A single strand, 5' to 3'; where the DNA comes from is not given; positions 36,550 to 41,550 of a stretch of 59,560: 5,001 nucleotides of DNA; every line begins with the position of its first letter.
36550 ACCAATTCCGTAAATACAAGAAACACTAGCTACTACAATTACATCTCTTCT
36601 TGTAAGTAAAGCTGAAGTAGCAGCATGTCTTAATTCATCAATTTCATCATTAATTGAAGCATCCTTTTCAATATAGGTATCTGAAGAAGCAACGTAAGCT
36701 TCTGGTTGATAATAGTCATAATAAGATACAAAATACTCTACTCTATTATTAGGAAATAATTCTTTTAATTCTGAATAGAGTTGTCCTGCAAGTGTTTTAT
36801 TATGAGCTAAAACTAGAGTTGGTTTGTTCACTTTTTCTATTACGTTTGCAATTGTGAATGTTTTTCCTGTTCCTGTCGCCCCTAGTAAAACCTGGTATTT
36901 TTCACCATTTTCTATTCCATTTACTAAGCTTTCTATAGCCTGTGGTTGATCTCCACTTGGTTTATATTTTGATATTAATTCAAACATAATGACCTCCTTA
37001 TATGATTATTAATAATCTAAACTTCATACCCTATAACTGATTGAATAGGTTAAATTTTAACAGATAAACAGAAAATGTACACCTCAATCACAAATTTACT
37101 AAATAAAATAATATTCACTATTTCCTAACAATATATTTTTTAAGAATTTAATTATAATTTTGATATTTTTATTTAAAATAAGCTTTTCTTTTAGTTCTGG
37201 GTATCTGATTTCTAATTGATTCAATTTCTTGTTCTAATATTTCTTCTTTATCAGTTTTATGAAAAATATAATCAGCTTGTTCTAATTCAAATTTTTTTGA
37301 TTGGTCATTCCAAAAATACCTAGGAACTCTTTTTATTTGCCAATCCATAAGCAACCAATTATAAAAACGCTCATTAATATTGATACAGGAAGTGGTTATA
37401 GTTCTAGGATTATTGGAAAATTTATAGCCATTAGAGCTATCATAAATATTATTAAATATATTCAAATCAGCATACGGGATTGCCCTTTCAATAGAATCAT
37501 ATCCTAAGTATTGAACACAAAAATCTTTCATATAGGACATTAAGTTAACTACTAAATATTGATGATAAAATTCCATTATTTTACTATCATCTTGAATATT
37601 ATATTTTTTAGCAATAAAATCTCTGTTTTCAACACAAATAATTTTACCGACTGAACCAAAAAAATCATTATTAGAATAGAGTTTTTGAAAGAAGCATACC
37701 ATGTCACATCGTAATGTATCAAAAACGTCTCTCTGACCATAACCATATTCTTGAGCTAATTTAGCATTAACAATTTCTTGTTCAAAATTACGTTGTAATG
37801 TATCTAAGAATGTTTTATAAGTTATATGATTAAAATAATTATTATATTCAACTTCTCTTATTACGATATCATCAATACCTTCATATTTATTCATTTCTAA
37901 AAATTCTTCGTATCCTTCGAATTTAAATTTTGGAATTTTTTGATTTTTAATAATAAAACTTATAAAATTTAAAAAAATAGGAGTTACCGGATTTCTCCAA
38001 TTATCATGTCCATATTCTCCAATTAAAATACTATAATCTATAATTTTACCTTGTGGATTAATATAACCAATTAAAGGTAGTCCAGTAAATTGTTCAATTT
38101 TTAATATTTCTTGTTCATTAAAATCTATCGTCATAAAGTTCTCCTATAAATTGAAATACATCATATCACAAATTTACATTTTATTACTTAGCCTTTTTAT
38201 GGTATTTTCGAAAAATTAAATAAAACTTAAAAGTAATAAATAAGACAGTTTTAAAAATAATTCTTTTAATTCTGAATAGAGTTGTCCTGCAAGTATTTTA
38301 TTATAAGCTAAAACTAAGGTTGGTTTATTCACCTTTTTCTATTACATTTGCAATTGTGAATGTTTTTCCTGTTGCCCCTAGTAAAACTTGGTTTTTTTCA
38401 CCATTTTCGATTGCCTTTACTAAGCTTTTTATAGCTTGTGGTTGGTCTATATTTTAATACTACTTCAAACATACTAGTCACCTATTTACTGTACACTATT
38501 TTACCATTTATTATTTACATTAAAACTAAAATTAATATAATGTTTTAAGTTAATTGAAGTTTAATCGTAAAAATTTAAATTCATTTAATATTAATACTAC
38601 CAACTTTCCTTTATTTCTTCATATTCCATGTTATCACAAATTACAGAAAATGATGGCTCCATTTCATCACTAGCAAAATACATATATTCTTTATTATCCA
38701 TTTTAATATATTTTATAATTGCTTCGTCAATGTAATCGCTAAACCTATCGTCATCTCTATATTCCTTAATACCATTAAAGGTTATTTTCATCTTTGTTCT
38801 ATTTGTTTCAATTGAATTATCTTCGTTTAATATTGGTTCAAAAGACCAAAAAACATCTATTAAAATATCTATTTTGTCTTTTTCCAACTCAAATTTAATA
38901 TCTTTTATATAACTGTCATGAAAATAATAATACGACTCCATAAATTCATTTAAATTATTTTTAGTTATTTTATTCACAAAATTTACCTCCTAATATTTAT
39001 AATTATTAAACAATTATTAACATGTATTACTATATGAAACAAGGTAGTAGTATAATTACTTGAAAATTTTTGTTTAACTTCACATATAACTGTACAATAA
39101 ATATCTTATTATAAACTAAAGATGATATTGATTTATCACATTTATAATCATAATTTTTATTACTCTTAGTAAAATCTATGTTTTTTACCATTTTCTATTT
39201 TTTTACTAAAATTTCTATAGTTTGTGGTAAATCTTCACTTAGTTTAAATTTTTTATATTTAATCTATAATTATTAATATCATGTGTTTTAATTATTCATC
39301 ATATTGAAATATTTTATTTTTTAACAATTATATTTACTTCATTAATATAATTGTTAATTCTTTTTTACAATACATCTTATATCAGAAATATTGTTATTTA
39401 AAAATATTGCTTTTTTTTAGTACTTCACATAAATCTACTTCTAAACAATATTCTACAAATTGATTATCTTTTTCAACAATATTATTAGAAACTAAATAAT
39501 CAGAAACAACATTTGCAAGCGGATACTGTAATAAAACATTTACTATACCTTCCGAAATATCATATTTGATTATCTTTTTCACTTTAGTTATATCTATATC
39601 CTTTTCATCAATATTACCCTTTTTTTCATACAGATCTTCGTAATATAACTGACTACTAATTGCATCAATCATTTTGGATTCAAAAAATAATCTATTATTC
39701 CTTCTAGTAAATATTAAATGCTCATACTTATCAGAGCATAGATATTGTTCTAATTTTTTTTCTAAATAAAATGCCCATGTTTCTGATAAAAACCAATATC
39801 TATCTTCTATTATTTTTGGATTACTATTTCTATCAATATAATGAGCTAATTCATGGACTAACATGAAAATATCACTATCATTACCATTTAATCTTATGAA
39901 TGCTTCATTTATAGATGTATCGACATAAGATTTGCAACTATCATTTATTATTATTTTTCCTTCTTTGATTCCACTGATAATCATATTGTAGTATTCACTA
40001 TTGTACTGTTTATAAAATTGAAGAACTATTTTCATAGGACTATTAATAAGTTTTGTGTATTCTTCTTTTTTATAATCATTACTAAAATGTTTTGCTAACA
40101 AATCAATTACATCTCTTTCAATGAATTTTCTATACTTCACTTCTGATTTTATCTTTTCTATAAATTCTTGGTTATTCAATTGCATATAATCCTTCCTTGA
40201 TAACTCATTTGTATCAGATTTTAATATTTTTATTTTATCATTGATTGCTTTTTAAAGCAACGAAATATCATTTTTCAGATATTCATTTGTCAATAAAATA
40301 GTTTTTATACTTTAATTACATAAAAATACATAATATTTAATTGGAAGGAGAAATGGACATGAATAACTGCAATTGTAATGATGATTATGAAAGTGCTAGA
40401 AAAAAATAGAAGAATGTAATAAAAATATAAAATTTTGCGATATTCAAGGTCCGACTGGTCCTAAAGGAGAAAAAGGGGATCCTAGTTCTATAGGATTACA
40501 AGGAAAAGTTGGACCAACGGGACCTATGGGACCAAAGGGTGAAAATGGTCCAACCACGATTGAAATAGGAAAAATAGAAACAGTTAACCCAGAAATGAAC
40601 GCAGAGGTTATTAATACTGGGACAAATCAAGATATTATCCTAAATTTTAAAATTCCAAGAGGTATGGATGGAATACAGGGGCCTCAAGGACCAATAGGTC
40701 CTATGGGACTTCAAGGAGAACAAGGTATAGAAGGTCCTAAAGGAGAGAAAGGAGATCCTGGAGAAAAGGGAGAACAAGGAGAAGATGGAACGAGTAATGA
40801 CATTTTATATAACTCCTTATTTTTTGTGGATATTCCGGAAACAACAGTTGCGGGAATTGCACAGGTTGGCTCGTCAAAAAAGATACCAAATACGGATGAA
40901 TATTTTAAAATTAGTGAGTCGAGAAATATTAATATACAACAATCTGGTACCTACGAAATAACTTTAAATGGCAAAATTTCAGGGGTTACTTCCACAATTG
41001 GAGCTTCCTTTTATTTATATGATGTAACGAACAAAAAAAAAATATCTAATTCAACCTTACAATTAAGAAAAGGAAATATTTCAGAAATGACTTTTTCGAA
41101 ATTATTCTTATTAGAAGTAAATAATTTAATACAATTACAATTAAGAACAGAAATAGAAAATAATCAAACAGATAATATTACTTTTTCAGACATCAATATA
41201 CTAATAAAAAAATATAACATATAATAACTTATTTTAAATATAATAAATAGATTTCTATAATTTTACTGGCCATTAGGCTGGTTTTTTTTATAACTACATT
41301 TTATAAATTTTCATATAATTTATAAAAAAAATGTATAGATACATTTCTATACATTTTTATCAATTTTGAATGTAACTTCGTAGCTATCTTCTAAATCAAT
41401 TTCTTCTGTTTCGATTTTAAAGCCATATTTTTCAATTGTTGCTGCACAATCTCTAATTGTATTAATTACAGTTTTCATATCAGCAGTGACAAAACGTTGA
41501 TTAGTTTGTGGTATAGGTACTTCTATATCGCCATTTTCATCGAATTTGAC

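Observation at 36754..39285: Nested, progressively decayed copies of the uvrB 5' end mark a serial-insertion hotspot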

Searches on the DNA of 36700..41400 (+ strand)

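Call 10: search_dna_similar(query=window:36700-41400:+, collection=phages, mode=distant)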
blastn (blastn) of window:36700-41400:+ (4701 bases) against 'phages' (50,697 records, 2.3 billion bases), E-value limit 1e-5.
Records with a match: 16; places in all: 16; records where one place covers at least 80% of the query: 0.
Best place of each record, by identity: 60-80% 16.
By first word of the organism name: Listeria 6; Bacteriophage 5; Staphylococcus 3; Enterococcus 2.
By host as written in the record: Listeria monocytogenes 6; - 6; Staphylococcus capitis 2; Enterococcus faecalis 1; Staphylococcus aureus 1.
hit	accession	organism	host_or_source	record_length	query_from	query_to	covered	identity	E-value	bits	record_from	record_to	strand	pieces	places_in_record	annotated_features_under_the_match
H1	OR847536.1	Listeria phage LM 4-11-1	Listeria monocytogenes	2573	1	1700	7%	74.1%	6e-31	212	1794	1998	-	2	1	record has no annotation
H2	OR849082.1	Listeria phage LM 4-14-1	Listeria monocytogenes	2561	1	1700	7%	74.1%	6e-31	212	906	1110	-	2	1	record has no annotation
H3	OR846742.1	Listeria phage LM 4-11-1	Listeria monocytogenes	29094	1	285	6%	69.1%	2e-23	118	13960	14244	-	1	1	record has no annotation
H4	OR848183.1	Listeria phage LM 4-14-1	Listeria monocytogenes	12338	1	285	6%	69.1%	2e-23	118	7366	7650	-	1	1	record has no annotation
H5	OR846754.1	Listeria phage LM 4-11-1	Listeria monocytogenes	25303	1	285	6%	68.8%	1e-21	113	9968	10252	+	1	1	record has no annotation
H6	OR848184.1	Listeria phage LM 4-14-1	Listeria monocytogenes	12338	1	285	6%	68.8%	1e-21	113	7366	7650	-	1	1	record has no annotation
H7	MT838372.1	Bacteriophage sp.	human fecal samples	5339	1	255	5%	67.2%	7e-11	77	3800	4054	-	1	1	record has no annotation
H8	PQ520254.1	Enterococcus phage IME_EF3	-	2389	1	208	4%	77.4%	6e-37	164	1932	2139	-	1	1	record has no annotation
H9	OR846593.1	Enterococcus phage Efs 1-1-1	Enterococcus faecalis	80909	1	208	4%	77.4%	6e-37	164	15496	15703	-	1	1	record has no annotation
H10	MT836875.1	Bacteriophage sp.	human fecal samples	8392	56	285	5%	68.0%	7e-11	77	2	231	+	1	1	record has no annotation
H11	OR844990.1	Staphylococcus phage SA 1306 Kay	Staphylococcus aureus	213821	2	190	4%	73.0%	3e-21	112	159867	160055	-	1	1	record has no annotation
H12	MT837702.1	Bacteriophage sp.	human fecal samples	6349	1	177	4%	72.3%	2e-17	100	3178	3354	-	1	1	record has no annotation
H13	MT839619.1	Bacteriophage sp.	human fecal samples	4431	2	177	4%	72.2%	7e-17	98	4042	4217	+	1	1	record has no annotation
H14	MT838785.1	Bacteriophage sp.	human fecal samples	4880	2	186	4%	67.6%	4e-7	64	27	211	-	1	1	record has no annotation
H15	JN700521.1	Staphylococcus phage StB20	Staphylococcus capitis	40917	3987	4080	2%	74.5%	2e-6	63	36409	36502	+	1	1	tail protein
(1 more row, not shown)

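Call 33: search_rna_families(sources=[L013, L045, L038, L003], threshold=evalue, max_evalue=1)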
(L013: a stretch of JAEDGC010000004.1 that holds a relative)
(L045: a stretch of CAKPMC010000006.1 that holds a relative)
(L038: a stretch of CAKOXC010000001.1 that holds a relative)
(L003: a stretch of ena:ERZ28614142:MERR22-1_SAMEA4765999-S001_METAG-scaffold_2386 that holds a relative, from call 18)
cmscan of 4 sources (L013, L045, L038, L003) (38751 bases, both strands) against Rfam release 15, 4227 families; matches with E-value up to 1: 0.
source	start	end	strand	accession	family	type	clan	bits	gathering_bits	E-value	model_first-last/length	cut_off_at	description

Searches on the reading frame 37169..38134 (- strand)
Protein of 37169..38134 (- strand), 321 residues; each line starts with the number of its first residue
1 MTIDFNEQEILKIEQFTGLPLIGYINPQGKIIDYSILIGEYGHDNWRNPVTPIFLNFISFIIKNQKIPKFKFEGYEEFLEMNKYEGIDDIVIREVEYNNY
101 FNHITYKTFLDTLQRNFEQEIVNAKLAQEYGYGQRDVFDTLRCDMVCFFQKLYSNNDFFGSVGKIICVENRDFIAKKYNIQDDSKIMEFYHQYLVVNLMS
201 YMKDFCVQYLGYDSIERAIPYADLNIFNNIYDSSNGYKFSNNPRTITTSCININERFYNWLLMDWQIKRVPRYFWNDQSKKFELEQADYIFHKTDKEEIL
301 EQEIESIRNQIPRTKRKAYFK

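Call 9: search_protein_families(library=pfam, proteins=[window:37169-38134:-], max_evalue=0.1)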
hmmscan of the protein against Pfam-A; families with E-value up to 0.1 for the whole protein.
window:37169-38134:- (321 aa): 0 families

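Call 11: search_protein_families(library=ncbifam, proteins=[window:37169-38134:-], max_evalue=1)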
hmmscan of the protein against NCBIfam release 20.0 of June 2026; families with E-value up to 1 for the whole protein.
window:37169-38134:- (321 aa): 0 families

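Call 12: search_protein_families(library=padloc, proteins=[window:37169-38134:-], max_evalue=1)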
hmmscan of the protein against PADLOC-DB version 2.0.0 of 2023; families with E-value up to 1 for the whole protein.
window:37169-38134:- (321 aa): 0 families

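Call 13: search_protein_families(library=phrogs, proteins=[window:37169-38134:-], max_evalue=1)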
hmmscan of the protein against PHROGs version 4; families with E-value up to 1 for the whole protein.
window:37169-38134:- (321 aa): 0 families

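Call 17: find_homologous_proteins(query=window:37169-38134:-, max_evalue=0.001)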
Query window:37169-38134:- (321 aa): 85 proteins with E <= 0.001 among 989 candidates.
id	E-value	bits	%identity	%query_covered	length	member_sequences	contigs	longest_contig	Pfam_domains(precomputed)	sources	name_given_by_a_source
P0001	4.7e-214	728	99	100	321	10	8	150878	-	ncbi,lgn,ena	-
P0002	3.3e-161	554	76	100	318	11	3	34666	-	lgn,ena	-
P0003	3.4e-119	416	60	100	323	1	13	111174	-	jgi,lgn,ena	-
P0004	1.0e-102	362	54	100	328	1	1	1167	-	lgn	-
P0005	2.0e-101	358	54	100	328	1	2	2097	-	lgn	-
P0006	1.0e-98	349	53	100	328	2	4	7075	-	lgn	-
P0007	2.9e-98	347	53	100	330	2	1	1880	-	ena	-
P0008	1.8e-97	345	55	100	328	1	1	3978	-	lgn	-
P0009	1.0e-96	342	51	100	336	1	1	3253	-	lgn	-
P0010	2.2e-94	334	52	100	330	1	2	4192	-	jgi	-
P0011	3.4e-90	321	50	100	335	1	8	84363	-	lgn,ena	-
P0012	8.3e-89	316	49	100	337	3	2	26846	-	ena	-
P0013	1.2e-88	316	50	100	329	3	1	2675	-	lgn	-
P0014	5.4e-87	310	47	100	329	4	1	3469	-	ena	-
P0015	4.1e-86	307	47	100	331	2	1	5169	-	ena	-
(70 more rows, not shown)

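Call 18: find_encoding_contigs(protein=P0002, flank=8000, max_places=4)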
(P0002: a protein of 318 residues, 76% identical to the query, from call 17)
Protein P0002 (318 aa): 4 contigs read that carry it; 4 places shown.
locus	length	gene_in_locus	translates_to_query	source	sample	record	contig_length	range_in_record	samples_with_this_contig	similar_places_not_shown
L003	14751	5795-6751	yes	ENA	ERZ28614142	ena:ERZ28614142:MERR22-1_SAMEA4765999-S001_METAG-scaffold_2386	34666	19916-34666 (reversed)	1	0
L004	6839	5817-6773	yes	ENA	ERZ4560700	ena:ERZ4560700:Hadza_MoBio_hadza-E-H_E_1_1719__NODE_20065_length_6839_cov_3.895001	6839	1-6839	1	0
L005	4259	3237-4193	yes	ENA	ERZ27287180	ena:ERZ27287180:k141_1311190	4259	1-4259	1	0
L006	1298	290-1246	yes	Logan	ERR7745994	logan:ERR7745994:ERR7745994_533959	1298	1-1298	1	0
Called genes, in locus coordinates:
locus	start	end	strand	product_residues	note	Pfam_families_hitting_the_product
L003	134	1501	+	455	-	-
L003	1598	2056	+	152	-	-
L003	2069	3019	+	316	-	-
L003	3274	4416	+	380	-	-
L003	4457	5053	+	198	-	-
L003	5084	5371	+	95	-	-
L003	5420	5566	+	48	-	-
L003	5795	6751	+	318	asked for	-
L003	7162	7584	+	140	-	-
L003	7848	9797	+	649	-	PF00270:DEAD (faint), PF04851:ResIII, PF17757:UvrB_inter, PF27431:UvrB_3rd, PF00271:Helicase_C, PF12344:UvrB, PF02151:UVR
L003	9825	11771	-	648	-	PF00912:Transgly, PF00905:Transpeptidase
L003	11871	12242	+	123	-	-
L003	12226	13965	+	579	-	PF03485:Arg_tRNA_synt_N, PF00750:tRNA-synt_1d, PF05746:DALR_1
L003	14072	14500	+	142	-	-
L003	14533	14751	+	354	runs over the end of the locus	PF03462:PCRF, PF00472:RF-1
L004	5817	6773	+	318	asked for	-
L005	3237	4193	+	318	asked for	-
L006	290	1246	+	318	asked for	-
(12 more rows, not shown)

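Call 19: find_encoding_contigs(protein=P0003, flank=8000, max_places=4)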
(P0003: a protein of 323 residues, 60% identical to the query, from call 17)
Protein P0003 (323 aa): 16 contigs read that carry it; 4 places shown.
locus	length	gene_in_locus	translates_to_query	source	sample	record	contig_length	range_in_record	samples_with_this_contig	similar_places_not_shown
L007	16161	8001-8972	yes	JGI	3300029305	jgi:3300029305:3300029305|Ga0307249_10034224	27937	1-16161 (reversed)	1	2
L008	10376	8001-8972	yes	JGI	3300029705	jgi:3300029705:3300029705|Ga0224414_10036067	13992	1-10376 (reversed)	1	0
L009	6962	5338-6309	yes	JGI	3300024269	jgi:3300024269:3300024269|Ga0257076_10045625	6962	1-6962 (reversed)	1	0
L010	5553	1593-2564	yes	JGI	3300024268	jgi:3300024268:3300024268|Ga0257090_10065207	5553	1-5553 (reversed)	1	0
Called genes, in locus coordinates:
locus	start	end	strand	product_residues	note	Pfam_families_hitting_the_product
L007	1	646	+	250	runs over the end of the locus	PF01026:TatD_DNase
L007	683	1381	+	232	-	-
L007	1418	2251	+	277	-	PF00398:RrnaAD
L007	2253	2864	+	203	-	PF04607:RelA_SpoT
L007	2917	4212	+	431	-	PF01235:Na_Ala_symp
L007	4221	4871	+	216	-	PF03167:UDG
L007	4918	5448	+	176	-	PF02659:Mntp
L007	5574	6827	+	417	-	PF00275:EPSP_synthase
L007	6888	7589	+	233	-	PF00657:Lipase_GDSL, PF13472:Lipase_GDSL_2 (weak)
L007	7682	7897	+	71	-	PF01197:Ribosomal_L31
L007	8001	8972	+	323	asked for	-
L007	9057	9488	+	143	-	PF02502:LacAB_rpiB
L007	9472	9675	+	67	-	PF06612:DUF1146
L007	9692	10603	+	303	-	PF08486:SpoIID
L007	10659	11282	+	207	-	PF01551:Peptidase_M23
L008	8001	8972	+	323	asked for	-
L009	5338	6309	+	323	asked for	-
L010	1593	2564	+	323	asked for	-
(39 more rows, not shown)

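Call 80: search_solved_structures(query=A3, max_evalue=1)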
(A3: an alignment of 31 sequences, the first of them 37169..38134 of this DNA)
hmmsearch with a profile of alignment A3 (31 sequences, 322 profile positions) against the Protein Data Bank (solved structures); distinct sequences matched with E-value up to 1: 5.
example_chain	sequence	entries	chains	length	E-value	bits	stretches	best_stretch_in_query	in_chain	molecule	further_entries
4ykb_A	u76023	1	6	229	0.32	13.6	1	65-179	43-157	Tetrapyrrole-binding protein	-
9b7w_H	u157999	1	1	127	0.35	13.5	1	20-64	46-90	Fab3-6 heavy chain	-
6of0_A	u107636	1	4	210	0.48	13.1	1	86-171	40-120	HTH-type transcriptional regulator MtrR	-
7jnp_A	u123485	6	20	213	0.48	13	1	86-171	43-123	HTH-type transcriptional regulator MtrR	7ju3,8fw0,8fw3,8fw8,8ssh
9cte_A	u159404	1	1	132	0.79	12.3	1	89-151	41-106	De novo protein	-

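Call 85: predict_structure(alignment_id=A3)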
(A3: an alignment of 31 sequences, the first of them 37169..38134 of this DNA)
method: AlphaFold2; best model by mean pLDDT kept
length: 321 residues; sequences in the alignment: 31
mean_pLDDT: 86.9   pTM: 0.87
mean pLDDT of the five models: 86.9, 86.5, 84.8, 84.8, 82.6
residues with pLDDT >= 90: 173; 70-90: 118; 50-70: 24; < 50: 6
segments of 3 or more residues with pLDDT < 50: 43-46
pLDDT, mean of each block of 10 residues (from residue 1): 87 86 90 80 58 94 80 71 87 85 91 96 86 74 96 95 94 93 88 92 95 88 79 82 84 93 92 94 77 83 96 93 82
secondary structure, 60 per line:
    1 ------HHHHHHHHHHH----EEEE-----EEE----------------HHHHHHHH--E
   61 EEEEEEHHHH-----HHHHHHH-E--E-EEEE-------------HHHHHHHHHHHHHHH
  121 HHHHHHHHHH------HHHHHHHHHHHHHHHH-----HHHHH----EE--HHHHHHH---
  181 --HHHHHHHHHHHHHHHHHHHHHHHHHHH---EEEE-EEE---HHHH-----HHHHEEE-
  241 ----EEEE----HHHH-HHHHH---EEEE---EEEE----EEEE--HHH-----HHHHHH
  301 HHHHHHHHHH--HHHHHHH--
elements in order: H7-17 E22-25 E31-33 H50-57 E60-66 H67-70 H76-82 E89-92 H106-130 H137-152 H158-162 H171-177 H183-209 E213-216 E218-220 H224-227 H233-236 E237-239 E245-248 H253-256 H258-262 E266-269 E273-276 E281-284 H295-310 H313-319

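Call 87: fold_search(model_id=the predicted structure, library=pdb)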
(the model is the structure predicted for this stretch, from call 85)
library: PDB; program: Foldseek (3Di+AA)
matches with E <= 10: 34; with E <= 0.001: 0
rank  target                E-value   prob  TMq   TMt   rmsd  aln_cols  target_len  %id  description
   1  9nxx_A                3.0e+00  0.04  0.13  0.12  12.4       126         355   13  LmuA_conformation 1 (released 2025-12-17)
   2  9qvq_B                3.2e+00  0.01  0.08  0.09  19.4       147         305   12  Crystal structure of the CtaG_H128A variant from Ruminiclostridium cellulolyticum in complex with PHBA (P2(1)-medium) (released 2025-10-01)
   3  9b7j_q                3.4e+00  0.03  0.14  0.14  32.9       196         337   12  Cryo-EM structure of human dynactin complex bound to Chlamydia effector Dre1 (released 2025-04-16)
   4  9nxx_C                4.3e+00  0.04  0.13  0.12  12.3       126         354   12  LmuA_conformation 1 (released 2025-12-17)
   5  6znl_n                4.3e+00  0.02  0.13  0.13  38.6       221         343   11  Cryo-EM structure of the dynactin complex (released 2020-07-29)
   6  8egb_J                4.6e+00  0.03  0.12  0.04  12.0       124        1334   11  Cryo-EM structure of consensus elemental paused elongation complex with an unfolded TL (released 2023-03-01)
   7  6ch2_A                4.9e+00  0.01  0.10  0.10  20.4       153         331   12  Crystal structure of the cytoplasmic domain of FlhA and FliT-FliD complex (released 2018-05-16)
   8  5hva_C                5.5e+00  0.04  0.12  0.24  13.1        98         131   15  Crystal structure of DR2231 in complex with dUMPNPP and magnesium. (released 2016-10-26)
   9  4jkr_D                5.5e+00  0.02  0.11  0.03  13.4       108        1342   11  Crystal Structure of E. coli RNA Polymerase in complex with ppGpp (released 2013-05-15)
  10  6ldi_D                5.8e+00  0.02  0.12  0.04  13.6       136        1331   10  The cryo-EM structure of E. coli CueR transcription activation complex (released 2020-09-30)
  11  1upu_A                5.8e+00  0.01  0.11  0.15  16.7       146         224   12  STRUCTURE OF THE URACIL PHOSPHORIBOSYLTRANSFERASE, MUTANT C128V, BOUND TO PRODUCT URIDINE-1-MONOPHOSPHATE (UMP) (released 1999-05-11)
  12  7mgx_E                6.2e+00  0.04  0.08  0.22  13.0        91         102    9  Structure of EmrE-D3 mutant in complex with monobody L10 and methyl viologen (released 2022-03-02)
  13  6xbw_A                6.2e+00  0.02  0.12  0.08  11.9       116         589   10  Cryo-EM structure of V-ATPase from bovine brain, state 1 (released 2020-08-19)
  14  8fl2_NX               6.2e+00  0.02  0.11  0.08  17.0       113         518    9  Human nuclear pre-60S ribosomal subunit (State I1) (released 2023-07-12)
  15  7u2p_A                6.2e+00  0.02  0.10  0.07  12.8       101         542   19  Structure of TcdA GTD in complex with RhoA (released 2022-05-04)
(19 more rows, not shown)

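Call 89: fold_search(model_id=the predicted structure, library=viral)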
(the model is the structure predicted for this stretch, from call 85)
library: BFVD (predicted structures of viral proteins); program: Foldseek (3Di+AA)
matches with E <= 10: 87; with E <= 0.001: 0
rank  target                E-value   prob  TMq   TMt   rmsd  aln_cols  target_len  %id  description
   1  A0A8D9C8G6            6.0e-01  0.06  0.08  0.16  16.4       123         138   15  Uncharacterized protein [uncultured marine phage]
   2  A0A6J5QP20            2.0e+00  0.10  0.11  0.28  11.3       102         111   12  Holin [uncultured Caudovirales phage]
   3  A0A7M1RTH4            2.0e+00  0.01  0.11  0.06  22.9       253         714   13  Uncharacterized protein [uncultured phage cr131_1]
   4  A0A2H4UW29            2.0e+00  0.01  0.08  0.04  28.4       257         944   12  Magnesium-transporting ATPase [Bodo saltans virus]
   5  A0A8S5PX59            2.4e+00  0.03  0.13  0.05  18.7       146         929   14  Uncharacterized protein [Myoviridae sp. ctgsk7]
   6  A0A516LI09            2.4e+00  0.03  0.08  0.09  17.6       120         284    8  (no name in the UniProt tables at hand)
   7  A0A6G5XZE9            2.5e+00  0.05  0.12  0.10  11.4       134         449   10  (no name in the UniProt tables at hand)
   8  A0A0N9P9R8            2.5e+00  0.02  0.11  0.18  24.9       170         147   12  (no name in the UniProt tables at hand)
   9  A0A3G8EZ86            2.5e+00  0.01  0.09  0.12  18.9       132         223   15  Replicase protein (Fragment) [Banana bract mosaic virus]
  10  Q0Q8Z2                2.7e+00  0.03  0.11  0.19  12.1       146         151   12  Terminase subunit [Human herpesvirus 3]
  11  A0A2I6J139            2.7e+00  0.02  0.10  0.07  18.2       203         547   14  DNA polymerase [Vaccinia virus]
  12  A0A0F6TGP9            3.2e+00  0.10  0.14  0.43  13.0        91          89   11  Uncharacterized protein [Sinorhizobium phage phiM9]
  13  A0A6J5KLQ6            3.6e+00  0.03  0.09  0.22  12.7       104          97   13  Uncharacterized protein [uncultured Caudovirales phage]
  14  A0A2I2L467            3.8e+00  0.09  0.14  0.11  11.7       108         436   11  F-box domain-containing protein [Orpheovirus IHUMI-LCC2]
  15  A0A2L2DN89            3.8e+00  0.04  0.13  0.16  10.0       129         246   11  DUF5866 domain-containing protein [Acanthamoeba polyphaga mimivirus]
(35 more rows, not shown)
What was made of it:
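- Tried and rejected: Fold searches for g321 also gave nothing (calls 87, 89).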
